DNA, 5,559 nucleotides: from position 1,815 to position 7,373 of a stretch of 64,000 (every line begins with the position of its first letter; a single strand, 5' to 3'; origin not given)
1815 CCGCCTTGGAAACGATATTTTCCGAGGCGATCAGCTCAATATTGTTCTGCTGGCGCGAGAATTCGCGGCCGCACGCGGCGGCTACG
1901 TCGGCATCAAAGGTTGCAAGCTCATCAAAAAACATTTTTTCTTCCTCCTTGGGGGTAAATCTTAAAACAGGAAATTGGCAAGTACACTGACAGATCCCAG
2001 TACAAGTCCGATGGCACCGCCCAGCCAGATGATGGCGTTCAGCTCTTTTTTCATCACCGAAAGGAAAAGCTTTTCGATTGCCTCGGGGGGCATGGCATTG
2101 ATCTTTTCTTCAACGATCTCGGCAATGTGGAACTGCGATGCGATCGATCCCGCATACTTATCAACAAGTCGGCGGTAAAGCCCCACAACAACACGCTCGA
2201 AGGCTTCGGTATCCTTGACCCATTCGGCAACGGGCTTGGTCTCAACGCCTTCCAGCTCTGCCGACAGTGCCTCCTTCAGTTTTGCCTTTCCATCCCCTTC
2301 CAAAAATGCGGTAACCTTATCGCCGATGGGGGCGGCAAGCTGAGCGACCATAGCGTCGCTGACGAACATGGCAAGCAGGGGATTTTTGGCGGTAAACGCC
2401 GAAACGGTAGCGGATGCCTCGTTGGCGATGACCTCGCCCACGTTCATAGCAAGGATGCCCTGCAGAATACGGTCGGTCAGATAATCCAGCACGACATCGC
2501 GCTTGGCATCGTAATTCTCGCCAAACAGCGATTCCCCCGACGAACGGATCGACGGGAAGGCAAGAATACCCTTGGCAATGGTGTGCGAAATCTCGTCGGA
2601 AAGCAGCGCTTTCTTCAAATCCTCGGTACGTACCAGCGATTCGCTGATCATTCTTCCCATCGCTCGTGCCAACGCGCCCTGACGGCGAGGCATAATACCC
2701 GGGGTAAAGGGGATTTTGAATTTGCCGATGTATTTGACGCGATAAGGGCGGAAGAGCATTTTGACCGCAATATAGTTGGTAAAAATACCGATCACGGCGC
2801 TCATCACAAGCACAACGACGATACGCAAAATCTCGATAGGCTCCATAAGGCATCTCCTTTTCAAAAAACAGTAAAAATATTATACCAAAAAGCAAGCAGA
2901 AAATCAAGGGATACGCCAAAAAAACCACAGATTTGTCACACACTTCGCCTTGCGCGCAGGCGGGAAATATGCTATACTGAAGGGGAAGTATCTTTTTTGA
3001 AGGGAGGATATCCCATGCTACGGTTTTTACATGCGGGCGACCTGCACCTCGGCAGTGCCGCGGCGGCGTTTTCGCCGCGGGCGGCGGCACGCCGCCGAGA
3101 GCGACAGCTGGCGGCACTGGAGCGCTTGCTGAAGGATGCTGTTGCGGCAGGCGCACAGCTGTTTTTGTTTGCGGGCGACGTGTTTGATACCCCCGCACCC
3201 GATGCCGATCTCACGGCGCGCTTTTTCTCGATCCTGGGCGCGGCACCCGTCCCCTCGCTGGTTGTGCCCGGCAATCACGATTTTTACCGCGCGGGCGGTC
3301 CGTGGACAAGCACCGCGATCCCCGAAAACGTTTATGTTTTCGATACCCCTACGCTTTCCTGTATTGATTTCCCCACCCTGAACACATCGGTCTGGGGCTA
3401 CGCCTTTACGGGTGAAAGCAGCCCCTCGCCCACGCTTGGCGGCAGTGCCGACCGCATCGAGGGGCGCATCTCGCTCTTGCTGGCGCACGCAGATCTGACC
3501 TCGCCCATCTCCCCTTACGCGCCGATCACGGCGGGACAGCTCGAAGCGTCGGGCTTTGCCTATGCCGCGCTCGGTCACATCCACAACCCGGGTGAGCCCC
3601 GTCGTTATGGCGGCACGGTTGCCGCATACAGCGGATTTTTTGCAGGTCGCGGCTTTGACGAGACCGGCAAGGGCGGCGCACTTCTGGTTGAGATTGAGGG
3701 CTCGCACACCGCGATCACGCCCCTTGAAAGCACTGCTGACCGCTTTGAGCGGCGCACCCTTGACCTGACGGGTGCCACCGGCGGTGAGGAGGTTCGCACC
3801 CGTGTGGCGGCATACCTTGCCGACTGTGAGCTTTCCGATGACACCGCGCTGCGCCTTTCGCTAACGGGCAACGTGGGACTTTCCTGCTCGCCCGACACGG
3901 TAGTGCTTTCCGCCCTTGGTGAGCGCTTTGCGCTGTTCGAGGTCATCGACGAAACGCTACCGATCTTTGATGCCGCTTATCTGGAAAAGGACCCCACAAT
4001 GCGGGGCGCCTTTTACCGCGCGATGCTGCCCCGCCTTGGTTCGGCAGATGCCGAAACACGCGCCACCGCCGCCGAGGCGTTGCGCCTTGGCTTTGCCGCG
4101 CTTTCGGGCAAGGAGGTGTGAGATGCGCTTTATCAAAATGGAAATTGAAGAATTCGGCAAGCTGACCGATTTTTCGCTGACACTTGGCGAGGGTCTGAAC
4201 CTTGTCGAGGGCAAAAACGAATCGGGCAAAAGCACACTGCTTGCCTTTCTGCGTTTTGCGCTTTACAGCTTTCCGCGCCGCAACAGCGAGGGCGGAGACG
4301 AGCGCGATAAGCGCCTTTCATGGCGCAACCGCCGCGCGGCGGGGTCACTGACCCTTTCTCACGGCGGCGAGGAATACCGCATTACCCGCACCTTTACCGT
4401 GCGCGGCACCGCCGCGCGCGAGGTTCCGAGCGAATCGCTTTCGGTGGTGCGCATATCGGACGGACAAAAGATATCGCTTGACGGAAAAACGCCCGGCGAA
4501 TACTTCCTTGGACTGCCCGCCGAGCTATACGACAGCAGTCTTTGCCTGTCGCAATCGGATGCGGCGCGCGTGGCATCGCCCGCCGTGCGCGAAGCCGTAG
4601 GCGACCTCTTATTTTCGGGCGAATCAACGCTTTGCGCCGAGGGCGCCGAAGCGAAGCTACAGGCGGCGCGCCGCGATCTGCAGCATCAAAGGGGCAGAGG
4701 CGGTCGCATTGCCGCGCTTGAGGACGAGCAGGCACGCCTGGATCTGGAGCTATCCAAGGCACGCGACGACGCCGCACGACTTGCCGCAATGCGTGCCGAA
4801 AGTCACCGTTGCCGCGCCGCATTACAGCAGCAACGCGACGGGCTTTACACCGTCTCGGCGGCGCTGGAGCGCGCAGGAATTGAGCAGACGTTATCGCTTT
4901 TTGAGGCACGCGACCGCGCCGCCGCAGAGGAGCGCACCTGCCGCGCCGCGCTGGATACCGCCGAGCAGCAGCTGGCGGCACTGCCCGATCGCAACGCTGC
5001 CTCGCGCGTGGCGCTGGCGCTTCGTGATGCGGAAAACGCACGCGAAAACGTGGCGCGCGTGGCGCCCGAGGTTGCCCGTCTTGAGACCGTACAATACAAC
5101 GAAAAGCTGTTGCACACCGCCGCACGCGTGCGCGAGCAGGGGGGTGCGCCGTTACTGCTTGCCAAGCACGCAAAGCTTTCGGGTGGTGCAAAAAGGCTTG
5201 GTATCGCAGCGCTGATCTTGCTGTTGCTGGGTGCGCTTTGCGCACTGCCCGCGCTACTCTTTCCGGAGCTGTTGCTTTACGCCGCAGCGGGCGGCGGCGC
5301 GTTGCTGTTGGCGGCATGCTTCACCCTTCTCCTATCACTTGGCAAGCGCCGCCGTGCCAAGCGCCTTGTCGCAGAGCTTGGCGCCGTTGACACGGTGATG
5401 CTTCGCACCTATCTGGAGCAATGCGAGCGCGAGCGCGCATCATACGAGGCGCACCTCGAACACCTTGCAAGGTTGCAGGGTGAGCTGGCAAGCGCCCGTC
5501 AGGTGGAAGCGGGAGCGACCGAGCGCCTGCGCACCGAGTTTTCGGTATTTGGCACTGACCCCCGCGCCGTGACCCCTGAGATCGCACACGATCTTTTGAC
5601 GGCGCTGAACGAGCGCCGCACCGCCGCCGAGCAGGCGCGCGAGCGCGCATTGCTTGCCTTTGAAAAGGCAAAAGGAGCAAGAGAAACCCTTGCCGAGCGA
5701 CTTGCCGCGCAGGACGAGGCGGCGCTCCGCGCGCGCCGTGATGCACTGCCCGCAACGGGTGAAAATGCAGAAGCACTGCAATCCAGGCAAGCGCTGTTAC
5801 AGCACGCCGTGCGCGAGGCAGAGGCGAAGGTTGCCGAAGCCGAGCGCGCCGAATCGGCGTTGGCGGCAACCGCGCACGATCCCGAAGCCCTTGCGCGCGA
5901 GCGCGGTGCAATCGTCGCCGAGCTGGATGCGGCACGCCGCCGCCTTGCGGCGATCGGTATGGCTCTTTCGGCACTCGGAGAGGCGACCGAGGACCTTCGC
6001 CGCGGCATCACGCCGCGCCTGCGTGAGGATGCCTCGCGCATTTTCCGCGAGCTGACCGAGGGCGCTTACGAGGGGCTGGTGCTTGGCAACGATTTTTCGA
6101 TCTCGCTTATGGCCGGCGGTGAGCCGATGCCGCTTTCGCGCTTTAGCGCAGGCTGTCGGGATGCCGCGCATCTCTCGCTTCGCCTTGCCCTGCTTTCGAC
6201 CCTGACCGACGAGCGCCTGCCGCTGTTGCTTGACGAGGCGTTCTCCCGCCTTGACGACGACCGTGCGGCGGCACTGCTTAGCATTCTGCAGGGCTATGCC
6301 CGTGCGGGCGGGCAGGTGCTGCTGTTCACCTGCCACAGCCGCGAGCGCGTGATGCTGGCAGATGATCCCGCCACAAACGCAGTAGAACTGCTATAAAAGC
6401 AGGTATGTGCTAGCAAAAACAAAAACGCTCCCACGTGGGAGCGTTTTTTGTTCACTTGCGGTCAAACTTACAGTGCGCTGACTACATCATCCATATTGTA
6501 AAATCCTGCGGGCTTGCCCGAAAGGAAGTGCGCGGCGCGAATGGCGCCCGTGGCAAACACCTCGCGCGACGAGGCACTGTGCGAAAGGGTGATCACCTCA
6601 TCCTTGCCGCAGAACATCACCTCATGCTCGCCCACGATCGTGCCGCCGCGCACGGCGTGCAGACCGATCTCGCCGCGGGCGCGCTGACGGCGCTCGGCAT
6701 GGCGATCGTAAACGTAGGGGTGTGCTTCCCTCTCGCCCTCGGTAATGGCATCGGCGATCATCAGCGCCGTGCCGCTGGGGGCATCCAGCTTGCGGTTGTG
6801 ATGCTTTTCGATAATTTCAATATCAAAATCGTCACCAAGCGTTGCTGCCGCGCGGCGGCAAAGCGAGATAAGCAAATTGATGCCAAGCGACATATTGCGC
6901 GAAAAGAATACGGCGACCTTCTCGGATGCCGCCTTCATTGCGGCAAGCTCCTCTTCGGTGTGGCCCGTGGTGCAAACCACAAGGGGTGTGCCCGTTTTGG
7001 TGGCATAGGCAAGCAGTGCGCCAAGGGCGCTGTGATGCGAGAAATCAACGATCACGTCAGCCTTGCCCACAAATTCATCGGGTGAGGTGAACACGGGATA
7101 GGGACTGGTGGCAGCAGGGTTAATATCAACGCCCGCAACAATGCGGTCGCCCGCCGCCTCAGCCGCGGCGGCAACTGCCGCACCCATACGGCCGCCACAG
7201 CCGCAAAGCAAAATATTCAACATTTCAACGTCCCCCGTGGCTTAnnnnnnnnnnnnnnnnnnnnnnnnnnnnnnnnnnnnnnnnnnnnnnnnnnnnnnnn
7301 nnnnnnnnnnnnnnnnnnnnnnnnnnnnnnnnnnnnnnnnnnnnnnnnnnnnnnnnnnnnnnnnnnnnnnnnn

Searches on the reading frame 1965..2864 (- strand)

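Call 67: search_protein_families(library=pfam, proteins=[window:1965-2864:-], max_evalue=0.00001)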
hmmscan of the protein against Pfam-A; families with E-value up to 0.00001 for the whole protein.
window:1965-2864:- (300 aa): 1 family
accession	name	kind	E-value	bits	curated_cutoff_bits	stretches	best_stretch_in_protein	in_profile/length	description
PF04286.17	DUF445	-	2.2e-32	113.8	33.8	2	22-203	3-170/368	Protein of unknown function (DUF445)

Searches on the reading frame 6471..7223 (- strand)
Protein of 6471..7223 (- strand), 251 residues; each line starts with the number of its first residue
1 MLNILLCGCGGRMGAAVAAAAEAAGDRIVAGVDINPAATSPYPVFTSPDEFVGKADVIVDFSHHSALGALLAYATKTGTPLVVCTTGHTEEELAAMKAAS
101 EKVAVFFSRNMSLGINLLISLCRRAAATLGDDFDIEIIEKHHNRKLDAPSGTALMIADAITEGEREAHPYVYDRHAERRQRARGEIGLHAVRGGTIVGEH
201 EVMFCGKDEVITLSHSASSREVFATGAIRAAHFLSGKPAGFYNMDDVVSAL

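Call 67: search_protein_families(library=pfam, proteins=[window:6471-7223:-], max_evalue=0.00001)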
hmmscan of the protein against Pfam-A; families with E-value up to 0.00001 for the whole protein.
window:6471-7223:- (251 aa): 2 families
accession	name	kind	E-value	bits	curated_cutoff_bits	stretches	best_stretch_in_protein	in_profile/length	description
PF05173.19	DapB_C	-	1.8e-46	157.6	27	1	114-247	1-120/121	Dihydrodipicolinate reductase, C-terminus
PF01113.26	DapB_N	-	5.6e-24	85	25.6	1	3-111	2-124/124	Dihydrodipicolinate reductase, N-terminus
